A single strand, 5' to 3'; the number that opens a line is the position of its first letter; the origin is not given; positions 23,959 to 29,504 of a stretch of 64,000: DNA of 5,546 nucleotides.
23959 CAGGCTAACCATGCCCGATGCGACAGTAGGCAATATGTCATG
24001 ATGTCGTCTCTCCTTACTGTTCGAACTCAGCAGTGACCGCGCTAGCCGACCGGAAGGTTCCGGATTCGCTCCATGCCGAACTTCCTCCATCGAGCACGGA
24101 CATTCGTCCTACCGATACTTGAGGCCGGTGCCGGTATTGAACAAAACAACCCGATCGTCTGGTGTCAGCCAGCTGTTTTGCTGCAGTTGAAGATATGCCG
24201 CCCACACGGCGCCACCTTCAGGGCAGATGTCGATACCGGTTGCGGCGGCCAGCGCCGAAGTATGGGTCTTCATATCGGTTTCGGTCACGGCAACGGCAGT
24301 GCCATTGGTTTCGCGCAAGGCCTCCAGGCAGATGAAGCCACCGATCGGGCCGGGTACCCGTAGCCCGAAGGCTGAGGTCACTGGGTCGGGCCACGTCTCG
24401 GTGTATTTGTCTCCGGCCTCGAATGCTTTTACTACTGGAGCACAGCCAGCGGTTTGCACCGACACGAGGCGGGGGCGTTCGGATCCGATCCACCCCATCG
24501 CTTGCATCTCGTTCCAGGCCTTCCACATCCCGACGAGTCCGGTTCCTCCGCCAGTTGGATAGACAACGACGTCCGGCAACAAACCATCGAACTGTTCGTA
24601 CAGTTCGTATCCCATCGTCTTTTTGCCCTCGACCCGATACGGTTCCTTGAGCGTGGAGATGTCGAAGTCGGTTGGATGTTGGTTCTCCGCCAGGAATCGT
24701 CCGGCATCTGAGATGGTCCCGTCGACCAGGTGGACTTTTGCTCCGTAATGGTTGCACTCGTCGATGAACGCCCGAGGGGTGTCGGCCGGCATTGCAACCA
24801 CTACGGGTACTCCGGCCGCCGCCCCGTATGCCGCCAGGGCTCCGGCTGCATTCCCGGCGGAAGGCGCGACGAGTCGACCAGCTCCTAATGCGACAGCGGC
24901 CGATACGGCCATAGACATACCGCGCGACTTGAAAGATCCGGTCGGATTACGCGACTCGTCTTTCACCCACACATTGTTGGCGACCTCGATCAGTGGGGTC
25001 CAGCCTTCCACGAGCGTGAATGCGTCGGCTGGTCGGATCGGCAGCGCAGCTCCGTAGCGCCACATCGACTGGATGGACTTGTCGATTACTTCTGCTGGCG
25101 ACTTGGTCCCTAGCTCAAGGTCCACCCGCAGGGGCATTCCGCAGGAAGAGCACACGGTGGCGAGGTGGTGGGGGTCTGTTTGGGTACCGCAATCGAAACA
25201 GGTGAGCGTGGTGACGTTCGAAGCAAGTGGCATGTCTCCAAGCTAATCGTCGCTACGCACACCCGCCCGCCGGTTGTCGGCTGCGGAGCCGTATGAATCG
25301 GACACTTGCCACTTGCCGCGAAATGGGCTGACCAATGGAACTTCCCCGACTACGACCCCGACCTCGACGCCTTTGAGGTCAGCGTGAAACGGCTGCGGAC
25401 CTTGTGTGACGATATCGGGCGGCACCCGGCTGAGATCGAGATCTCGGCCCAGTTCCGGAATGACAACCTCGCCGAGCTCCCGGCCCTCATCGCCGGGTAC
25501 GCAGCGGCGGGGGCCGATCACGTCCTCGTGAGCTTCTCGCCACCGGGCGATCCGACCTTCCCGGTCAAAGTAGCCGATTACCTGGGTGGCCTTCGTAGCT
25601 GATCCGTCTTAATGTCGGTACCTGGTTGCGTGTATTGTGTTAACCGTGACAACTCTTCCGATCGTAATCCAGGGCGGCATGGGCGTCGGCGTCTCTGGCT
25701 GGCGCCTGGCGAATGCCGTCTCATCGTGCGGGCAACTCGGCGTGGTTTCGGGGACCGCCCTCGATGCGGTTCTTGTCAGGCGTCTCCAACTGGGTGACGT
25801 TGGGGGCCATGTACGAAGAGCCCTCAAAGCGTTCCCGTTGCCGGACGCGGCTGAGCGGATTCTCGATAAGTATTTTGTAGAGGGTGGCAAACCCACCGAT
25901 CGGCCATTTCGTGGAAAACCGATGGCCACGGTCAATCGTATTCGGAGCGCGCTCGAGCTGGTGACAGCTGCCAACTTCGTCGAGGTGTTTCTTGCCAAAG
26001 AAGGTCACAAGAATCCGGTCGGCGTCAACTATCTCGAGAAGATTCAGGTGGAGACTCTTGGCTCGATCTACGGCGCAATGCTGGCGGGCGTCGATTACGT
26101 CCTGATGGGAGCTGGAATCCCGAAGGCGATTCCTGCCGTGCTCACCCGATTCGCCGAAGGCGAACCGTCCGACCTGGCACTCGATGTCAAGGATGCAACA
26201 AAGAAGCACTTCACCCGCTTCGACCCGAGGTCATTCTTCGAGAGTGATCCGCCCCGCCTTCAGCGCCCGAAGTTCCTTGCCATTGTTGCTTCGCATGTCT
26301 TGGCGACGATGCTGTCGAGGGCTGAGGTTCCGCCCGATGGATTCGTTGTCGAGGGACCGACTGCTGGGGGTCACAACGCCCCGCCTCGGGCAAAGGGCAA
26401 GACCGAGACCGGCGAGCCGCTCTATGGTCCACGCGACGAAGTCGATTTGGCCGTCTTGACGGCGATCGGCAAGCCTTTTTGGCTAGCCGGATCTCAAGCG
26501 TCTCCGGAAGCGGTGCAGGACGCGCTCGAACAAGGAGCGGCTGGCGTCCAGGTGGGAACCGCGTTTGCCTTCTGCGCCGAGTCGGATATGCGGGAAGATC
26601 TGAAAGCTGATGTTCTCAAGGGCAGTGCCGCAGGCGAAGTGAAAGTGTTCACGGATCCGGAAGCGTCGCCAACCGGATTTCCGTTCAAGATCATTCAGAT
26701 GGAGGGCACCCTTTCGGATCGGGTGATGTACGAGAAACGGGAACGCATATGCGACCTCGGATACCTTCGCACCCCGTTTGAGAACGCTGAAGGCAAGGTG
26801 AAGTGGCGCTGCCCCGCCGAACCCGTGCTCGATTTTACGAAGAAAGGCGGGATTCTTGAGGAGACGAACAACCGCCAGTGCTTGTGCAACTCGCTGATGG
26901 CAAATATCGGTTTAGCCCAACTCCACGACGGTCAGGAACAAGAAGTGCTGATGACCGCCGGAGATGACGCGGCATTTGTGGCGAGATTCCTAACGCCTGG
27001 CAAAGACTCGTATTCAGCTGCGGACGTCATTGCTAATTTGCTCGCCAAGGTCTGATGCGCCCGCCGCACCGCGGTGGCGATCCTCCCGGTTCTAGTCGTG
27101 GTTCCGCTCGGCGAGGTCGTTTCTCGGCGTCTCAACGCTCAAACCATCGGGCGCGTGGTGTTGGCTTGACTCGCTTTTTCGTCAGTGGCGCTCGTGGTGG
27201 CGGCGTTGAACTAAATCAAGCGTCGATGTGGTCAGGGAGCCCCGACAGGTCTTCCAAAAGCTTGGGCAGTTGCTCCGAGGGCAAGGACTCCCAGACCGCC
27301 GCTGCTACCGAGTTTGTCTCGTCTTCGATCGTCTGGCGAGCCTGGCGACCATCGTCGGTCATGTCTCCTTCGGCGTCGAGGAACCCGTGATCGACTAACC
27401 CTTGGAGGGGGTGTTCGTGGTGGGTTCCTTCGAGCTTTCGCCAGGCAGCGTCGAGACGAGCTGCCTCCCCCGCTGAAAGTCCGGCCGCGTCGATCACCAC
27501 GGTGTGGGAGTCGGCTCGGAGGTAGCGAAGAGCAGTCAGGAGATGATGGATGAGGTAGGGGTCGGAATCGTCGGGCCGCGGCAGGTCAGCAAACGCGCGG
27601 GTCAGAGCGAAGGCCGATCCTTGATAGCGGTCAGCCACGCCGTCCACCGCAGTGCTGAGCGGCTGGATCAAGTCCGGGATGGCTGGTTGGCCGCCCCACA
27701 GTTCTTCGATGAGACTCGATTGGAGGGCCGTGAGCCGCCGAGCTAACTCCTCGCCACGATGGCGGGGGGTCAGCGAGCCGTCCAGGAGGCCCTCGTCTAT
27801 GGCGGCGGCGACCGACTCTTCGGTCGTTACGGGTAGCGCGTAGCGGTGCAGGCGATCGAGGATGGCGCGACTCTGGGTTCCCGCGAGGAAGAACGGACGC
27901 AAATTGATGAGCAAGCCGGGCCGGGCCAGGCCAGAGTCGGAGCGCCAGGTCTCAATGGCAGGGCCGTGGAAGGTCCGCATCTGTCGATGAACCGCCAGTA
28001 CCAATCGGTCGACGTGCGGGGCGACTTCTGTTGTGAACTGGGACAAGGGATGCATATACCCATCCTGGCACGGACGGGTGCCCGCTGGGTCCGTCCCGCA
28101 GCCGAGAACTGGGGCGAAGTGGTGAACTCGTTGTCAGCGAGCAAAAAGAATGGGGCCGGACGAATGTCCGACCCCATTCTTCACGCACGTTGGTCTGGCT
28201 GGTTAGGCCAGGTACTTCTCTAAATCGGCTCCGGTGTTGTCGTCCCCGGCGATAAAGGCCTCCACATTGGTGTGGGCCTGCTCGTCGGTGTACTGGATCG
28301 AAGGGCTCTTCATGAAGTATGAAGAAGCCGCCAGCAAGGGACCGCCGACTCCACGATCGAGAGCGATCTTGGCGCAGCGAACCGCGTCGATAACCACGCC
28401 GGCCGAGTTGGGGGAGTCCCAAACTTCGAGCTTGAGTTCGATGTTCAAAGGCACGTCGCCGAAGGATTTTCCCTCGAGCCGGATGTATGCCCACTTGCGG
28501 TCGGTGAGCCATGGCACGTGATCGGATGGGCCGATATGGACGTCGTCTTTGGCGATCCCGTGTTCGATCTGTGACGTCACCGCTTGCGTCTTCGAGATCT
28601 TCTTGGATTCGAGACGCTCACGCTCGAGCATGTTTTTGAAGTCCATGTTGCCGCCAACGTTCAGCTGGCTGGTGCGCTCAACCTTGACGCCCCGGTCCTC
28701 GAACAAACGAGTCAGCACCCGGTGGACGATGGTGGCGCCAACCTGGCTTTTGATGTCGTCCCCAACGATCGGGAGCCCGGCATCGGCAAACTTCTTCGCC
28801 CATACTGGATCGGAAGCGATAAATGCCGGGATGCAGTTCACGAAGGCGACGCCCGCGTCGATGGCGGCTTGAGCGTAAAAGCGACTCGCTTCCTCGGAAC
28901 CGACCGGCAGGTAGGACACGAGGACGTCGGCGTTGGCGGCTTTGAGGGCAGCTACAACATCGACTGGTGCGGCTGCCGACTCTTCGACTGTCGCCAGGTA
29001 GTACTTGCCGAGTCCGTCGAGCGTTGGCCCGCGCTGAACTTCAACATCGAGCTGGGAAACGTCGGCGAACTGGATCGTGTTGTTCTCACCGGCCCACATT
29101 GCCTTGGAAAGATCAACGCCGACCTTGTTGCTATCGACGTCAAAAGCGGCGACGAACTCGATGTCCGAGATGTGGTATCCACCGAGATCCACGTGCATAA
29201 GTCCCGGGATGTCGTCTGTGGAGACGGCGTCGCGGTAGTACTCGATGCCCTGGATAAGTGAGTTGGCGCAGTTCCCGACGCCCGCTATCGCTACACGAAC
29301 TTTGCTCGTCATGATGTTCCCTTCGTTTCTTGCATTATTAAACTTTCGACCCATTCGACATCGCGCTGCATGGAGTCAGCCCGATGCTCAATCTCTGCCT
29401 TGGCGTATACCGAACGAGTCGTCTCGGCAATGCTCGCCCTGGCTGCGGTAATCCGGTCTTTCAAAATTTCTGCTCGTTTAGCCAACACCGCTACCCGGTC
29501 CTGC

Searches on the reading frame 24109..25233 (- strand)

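Call 28: search_protein_families(library=pfam, proteins=[window:24109-25233:-], max_evalue=0.0001)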
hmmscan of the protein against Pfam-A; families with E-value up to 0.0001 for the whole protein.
window:24109-25233:- (374 aa): 1 family
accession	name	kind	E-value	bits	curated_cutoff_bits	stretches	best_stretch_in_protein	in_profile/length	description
PF00291.31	PALP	-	1.9e-64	218.3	35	1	73-368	2-295/295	Pyridoxal-phosphate dependent enzyme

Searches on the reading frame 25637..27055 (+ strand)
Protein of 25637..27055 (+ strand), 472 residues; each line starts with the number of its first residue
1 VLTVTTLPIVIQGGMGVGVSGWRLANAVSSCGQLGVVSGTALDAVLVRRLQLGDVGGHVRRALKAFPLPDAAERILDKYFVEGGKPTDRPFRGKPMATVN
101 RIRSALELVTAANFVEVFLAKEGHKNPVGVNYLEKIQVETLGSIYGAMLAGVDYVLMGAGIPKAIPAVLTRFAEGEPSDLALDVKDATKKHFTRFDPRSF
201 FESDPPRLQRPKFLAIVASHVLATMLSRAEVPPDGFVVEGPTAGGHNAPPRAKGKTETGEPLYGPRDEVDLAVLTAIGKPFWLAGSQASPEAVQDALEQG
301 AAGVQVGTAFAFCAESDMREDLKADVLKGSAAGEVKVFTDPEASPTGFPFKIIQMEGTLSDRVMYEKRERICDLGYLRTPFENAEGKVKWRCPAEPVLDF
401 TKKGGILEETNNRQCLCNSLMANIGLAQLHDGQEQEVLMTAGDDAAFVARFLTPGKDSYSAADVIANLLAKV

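Call 29: search_protein_families(library=pfam, proteins=[window:25637-27055:+], max_evalue=0.0001)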
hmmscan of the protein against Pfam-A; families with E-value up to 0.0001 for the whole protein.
window:25637-27055:+ (472 aa): 1 family
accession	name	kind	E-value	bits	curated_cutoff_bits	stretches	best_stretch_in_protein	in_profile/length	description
PF03060.21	NMO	-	1.3e-16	61.4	28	2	223-327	147-242/331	Nitronate monooxygenase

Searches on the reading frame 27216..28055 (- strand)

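Call 29: search_protein_families(library=pfam, proteins=[window:27216-28055:-], max_evalue=0.0001)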
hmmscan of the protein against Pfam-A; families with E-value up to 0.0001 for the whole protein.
window:27216-28055:- (279 aa): 1 family
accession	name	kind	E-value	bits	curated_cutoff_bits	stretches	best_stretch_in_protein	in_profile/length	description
PF21863.2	HTH_67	-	8.5e-18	65.3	27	1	104-274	82-258/268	Helix-turn-helix family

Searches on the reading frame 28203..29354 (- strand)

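Call 29: search_protein_families(library=pfam, proteins=[window:28203-29354:-], max_evalue=0.0001)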
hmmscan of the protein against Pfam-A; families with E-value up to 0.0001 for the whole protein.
window:28203-29354:- (383 aa): 1 family
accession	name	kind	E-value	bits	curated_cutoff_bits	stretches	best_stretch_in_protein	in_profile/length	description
PF01658.22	Inos-1-P_synth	-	3.2e-37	127.4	27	1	206-314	1-107/107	Myo-inositol-1-phosphate synthase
